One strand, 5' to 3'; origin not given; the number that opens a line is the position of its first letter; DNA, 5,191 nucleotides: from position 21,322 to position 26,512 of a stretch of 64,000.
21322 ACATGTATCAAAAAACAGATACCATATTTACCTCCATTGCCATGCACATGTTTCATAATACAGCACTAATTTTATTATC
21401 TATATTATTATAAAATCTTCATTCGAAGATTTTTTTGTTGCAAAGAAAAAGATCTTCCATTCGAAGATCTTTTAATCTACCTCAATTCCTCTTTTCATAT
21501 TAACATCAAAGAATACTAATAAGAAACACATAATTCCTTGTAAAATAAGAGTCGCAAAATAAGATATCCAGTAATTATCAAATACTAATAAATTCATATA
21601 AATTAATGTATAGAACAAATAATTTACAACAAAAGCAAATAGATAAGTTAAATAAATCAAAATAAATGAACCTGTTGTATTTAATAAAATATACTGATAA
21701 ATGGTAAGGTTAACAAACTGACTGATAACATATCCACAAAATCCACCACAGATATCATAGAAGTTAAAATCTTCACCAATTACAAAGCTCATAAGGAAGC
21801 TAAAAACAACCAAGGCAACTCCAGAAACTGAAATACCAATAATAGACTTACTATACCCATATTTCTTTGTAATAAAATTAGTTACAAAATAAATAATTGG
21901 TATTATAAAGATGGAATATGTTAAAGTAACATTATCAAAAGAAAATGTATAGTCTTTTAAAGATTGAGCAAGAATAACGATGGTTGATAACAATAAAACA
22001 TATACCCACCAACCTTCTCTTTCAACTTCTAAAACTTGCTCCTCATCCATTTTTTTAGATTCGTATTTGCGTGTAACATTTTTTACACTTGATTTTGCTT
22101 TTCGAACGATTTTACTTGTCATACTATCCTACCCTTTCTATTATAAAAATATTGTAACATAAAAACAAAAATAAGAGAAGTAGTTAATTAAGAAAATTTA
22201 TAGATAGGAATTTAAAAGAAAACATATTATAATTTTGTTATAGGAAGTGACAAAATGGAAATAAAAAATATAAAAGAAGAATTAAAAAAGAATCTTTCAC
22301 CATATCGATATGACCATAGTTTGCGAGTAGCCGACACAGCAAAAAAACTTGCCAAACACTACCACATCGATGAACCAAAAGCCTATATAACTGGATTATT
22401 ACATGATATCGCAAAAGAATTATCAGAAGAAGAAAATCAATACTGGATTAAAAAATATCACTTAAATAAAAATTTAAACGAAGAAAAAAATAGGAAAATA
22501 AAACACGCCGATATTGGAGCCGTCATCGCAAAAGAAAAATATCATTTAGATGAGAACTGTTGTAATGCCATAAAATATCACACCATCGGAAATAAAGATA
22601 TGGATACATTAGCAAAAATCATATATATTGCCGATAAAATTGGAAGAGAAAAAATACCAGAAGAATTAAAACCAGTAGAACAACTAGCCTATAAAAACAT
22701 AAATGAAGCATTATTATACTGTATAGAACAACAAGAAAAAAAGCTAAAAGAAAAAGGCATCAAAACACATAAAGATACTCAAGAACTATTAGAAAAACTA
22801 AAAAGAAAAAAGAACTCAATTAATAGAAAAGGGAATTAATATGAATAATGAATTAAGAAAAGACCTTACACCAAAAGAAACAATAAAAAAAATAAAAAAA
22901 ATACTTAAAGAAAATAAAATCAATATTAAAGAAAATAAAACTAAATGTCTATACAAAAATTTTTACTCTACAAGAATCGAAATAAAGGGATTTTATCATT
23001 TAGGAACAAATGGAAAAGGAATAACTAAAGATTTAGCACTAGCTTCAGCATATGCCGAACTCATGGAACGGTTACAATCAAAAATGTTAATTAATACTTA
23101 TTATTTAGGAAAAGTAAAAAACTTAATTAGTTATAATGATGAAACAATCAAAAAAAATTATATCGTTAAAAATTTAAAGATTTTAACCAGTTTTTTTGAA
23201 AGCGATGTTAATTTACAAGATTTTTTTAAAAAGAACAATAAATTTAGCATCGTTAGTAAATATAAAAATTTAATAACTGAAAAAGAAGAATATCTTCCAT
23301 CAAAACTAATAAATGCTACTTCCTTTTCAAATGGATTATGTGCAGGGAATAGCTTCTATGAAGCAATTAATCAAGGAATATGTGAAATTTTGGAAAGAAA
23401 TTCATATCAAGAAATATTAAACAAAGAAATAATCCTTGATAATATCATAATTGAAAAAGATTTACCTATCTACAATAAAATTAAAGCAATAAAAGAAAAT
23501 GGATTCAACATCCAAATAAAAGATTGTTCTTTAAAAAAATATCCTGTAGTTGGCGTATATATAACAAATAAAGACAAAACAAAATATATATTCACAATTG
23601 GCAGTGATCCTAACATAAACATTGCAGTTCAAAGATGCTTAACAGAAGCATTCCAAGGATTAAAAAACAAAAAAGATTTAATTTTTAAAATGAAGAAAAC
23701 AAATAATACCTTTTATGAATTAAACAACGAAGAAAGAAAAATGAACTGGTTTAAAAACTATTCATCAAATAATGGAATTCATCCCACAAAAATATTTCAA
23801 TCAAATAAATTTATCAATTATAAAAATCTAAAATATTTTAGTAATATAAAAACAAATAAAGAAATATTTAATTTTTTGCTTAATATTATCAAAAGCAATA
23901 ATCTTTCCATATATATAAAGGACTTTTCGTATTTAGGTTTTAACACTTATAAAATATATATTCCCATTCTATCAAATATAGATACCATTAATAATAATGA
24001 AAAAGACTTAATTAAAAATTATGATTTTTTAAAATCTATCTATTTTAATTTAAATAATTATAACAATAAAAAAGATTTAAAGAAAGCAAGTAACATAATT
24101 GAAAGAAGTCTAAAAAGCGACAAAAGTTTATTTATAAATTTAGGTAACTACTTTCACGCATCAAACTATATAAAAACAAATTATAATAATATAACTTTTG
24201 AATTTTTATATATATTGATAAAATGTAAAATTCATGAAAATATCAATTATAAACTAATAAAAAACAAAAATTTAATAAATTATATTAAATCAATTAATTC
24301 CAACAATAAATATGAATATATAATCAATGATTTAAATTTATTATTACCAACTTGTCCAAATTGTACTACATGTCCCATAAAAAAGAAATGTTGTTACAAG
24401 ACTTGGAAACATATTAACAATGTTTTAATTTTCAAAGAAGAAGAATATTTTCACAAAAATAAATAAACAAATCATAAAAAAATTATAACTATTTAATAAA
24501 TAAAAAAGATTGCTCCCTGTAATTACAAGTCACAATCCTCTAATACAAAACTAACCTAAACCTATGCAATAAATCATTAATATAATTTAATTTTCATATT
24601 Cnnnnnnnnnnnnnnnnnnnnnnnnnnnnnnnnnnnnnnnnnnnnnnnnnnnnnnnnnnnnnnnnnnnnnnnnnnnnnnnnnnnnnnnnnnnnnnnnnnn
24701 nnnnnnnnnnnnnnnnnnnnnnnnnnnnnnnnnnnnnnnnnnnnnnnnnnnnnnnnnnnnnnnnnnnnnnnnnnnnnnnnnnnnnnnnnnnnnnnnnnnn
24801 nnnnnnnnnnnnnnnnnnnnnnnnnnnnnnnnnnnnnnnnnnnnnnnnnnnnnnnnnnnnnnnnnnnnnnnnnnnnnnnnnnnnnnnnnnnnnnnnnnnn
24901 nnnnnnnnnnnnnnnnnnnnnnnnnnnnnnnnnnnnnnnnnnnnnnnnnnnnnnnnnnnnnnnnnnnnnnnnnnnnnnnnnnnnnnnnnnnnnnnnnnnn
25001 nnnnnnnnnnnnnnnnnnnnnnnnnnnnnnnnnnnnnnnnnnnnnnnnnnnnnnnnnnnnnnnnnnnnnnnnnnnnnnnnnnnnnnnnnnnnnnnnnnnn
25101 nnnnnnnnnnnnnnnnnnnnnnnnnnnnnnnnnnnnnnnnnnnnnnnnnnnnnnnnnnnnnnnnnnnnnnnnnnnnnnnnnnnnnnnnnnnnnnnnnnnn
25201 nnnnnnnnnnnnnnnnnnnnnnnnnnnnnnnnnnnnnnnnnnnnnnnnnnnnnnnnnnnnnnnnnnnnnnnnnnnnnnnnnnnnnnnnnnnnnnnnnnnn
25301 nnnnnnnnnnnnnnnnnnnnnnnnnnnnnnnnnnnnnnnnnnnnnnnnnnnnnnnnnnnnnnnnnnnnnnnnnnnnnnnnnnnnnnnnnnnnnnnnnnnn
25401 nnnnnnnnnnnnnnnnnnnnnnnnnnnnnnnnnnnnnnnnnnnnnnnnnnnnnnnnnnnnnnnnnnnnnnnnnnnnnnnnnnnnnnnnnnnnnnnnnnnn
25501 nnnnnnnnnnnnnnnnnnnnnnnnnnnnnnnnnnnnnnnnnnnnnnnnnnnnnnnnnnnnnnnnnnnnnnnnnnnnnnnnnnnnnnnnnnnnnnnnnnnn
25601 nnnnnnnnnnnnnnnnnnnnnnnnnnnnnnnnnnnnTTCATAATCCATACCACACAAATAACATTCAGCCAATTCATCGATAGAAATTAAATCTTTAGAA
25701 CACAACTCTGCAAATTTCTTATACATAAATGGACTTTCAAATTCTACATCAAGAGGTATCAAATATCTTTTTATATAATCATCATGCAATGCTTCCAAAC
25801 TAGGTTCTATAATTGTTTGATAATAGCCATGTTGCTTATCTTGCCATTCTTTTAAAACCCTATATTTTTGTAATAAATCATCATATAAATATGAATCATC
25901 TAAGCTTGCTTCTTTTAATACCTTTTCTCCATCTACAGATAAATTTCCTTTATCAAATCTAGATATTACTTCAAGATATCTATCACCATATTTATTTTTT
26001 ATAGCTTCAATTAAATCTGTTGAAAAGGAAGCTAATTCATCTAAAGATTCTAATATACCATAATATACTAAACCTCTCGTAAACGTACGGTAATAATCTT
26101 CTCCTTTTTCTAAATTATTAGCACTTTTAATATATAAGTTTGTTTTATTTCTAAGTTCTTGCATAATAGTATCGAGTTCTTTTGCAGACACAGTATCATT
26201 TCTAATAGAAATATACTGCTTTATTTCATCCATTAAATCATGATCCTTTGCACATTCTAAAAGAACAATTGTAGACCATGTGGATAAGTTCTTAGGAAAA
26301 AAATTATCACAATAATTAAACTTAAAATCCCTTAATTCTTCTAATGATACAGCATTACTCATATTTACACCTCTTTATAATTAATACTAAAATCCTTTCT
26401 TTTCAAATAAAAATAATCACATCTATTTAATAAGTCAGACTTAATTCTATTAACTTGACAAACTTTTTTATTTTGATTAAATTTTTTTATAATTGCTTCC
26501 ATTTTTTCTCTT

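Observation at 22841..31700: Compact RiPP-like island with an enzyme combination that fits no class I can name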

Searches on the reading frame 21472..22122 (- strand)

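Call 90: search_protein_families(library=pfam, proteins=[window:21472-22122:-], max_evalue=0.001)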
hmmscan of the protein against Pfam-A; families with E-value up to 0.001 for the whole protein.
window:21472-22122:- (216 aa): 1 family
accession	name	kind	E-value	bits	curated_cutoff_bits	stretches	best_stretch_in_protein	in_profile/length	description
PF02592.20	Vut_1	-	0.00037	21.3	27.2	0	69-202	2-145/152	Putative vitamin uptake transporter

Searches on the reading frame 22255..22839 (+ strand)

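Call 4: search_protein_families(library=pfam, proteins=[window:22255-22839:+], max_evalue=0.01)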
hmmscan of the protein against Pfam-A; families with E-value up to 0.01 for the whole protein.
window:22255-22839:+ (194 aa): 2 families
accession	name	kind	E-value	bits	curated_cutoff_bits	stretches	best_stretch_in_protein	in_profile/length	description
PF01966.28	HD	-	1.7e-17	64.2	22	1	18-129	1-113/116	HD domain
PF08668.18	HDOD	-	8.7e-10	38.8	22.9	1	19-110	96-194/196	HDOD domain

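Call 5: search_protein_families(library=ncbifam, proteins=[window:22255-22839:+], max_evalue=0.01)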
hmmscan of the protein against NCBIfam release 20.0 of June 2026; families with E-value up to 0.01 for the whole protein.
window:22255-22839:+ (194 aa): 7 families
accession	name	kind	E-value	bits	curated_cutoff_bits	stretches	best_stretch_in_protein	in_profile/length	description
NF005519.0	PRK07152.1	equivalog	1.8e-37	129.1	315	1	6-182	185-359/361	nicotinate-nucleotide adenylyltransferase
TIGR00488.1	TIGR00488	equivalog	9.7e-35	120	70.15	1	10-173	1-165/173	bis(5'-nucleosyl)-tetraphosphatase (symmetrical) YqeK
TIGR00277.1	HDIG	domain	1.2e-11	44.3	27.6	1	19-109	6-81/84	HDIG domain-containing metalloprotein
TIGR03319.1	RNase_Y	equivalog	0.00015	20.4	454.35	1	19-129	331-420/514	ribonuclease Y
NF045665.1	NTPtran_DVU1551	equivalog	0.00028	20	315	0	10-58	211-263/359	DVU_1551 family NTP transferase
TIGR03401.1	cyanamide_fam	subfamily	0.0017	17.9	109.85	1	4-54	42-96/228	HD domain protein, cyanamide hydratase family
TIGR01596.1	cas3_HD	equivalog_domain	0.0022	18.1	43.45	1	20-165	3-152/178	CRISPR-associated endonuclease Cas3''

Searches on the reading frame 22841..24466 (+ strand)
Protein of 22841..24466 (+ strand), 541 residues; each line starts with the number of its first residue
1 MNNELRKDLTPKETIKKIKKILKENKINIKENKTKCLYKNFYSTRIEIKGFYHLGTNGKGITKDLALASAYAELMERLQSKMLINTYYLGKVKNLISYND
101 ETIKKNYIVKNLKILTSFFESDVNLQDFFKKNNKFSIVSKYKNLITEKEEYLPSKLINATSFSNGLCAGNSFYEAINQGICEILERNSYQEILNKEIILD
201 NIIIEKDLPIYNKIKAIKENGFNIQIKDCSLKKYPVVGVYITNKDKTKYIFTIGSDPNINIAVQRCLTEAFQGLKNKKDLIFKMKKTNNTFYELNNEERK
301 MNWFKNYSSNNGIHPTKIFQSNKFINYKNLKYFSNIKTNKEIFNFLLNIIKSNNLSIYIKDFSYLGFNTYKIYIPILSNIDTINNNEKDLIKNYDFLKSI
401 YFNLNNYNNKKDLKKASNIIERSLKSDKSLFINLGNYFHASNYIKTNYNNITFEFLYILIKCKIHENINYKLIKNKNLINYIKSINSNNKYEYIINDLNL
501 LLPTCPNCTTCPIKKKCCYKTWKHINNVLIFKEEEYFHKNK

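Call 4: search_protein_families(library=pfam, proteins=[window:22841-24466:+], max_evalue=0.01)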
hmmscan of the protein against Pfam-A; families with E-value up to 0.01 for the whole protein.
window:22841-24466:+ (541 aa): 1 family
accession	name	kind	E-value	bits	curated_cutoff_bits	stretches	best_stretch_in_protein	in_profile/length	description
PF02624.21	YcaO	-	3.8e-38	132.1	25.7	1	57-377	1-324/325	YcaO cyclodehydratase, ATP-ad Mg2+-binding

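Call 5: search_protein_families(library=ncbifam, proteins=[window:22841-24466:+], max_evalue=0.01)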
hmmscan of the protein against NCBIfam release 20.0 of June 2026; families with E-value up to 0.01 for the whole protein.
window:22841-24466:+ (541 aa): 5 families
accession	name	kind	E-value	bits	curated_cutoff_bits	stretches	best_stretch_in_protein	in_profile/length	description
NF040716.1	YcaO_for_S12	equivalog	1.1e-48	166.1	700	1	7-433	6-442/571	30S ribosomal protein S12 methylthiotransferase accessory factor YcaO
TIGR03549.1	TIGR03549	equivalog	6e-35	120.6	900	1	7-464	154-618/723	OsmC domain/YcaO domain-containing protein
TIGR00702.1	TIGR00702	domain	1.1e-28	100.4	75.65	1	10-385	2-371/377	YcaO-type kinase domain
TIGR03604.1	TOMM_cyclo_SagD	subfamily_domain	5.5e-16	58.4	219.25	1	58-376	1-335/377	thiazole/oxazole-forming peptide maturase, SagD family component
TIGR03266.1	methan_mark_1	equivalog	2.8e-15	56.2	365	1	9-288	5-283/376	YcaO-related McrA-glycine thioamidation protein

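Call 29: search_solved_structures(query=window:22841-24466:+, max_evalue=0.001)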
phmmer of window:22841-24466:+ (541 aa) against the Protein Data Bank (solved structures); distinct sequences matched with E-value up to 0.001: 3.
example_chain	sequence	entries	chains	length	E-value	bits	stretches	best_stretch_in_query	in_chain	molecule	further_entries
4q84_A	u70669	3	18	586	1.8e-21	79.8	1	7-380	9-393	Ribosomal protein S12 methylthiotransferase accessory factor YcaO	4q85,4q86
6ci7_A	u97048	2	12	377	5.7e-05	25.4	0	160-276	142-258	YcaO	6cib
6pe3_A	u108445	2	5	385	0.00014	24.1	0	155-277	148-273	Uncharacterized protein MJ1094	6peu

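Call 76: search_protein_families(library=padloc, proteins=[window:22841-24466:+], max_evalue=0.001)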
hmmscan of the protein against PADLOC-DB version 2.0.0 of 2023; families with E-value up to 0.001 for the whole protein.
window:22841-24466:+ (541 aa): 0 families

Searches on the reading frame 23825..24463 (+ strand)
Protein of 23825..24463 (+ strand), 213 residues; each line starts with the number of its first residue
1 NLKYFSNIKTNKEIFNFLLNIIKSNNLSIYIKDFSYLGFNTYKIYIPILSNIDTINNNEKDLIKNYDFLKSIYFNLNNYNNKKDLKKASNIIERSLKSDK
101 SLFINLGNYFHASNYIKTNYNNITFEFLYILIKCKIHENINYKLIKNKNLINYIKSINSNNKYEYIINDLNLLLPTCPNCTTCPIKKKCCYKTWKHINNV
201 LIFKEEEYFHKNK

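Call 27: search_protein_families(library=pfam, proteins=[window:23825-24463:+], max_evalue=10)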
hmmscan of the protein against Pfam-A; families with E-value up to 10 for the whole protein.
seq(213 aa): 1 family
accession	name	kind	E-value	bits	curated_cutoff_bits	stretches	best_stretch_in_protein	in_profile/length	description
PF01719.23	Rep_OBD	-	3.3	8.3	24.6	0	121-172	63-114/121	Plasmid replication protein, origin binding domain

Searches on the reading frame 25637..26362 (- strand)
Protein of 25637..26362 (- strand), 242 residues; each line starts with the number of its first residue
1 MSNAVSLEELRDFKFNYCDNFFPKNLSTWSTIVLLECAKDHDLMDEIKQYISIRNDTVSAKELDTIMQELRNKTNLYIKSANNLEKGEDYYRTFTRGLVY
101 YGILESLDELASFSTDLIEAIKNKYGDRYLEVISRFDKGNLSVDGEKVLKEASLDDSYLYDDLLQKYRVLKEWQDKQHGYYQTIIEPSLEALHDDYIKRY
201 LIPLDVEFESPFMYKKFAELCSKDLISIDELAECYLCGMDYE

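Call 27: search_protein_families(library=pfam, proteins=[window:25637-26362:-], max_evalue=10)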
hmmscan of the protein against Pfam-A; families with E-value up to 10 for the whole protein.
seq(242 aa): 3 families
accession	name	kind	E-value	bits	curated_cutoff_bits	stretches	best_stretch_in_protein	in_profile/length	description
PF13949.11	ALIX_LYPXL_bnd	-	0.028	14.1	30.8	1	36-98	210-278/295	ALIX V-shaped domain binding to HIV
PF02876.24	Stap_Strp_tox_C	-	0.033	14.9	27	1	44-87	14-55/96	Staphylococcal/Streptococcal toxin, beta-grasp domain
PF14334.11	DUF4390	-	0.2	11.5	27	1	56-91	90-125/161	Domain of unknown function (DUF4390)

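Call 55: search_protein_representatives(protein=window:25643-26362:-)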
Query: 240 residues. Proteins with E-value up to 0.001 (for the whole library): 60; up to 1e-10: 21; up to 1e-30: 3. The best 60 are listed.
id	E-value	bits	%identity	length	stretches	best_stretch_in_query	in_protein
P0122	2.8e-75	269.4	98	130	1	1-130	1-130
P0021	6.9e-74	264.8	47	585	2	2-240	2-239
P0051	2.3e-46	174.8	42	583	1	3-239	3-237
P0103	2.2e-22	96.3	34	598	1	5-239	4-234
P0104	6.4e-22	94.8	32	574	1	5-229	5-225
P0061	1.0e-21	94.1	29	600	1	15-240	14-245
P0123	3.6e-21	92.3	35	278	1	16-230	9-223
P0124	6.1e-21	91.6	37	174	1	29-181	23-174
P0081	1.6e-18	83.7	43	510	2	40-196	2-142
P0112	6.9e-18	81.6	29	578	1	10-232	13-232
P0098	2.6e-16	76.4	30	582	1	5-239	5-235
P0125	9.2e-16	74.6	35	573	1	33-186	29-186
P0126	2.3e-15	73.3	29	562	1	28-240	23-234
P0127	7.8e-15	71.6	28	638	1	18-238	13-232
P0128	2.8e-14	69.8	27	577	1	18-239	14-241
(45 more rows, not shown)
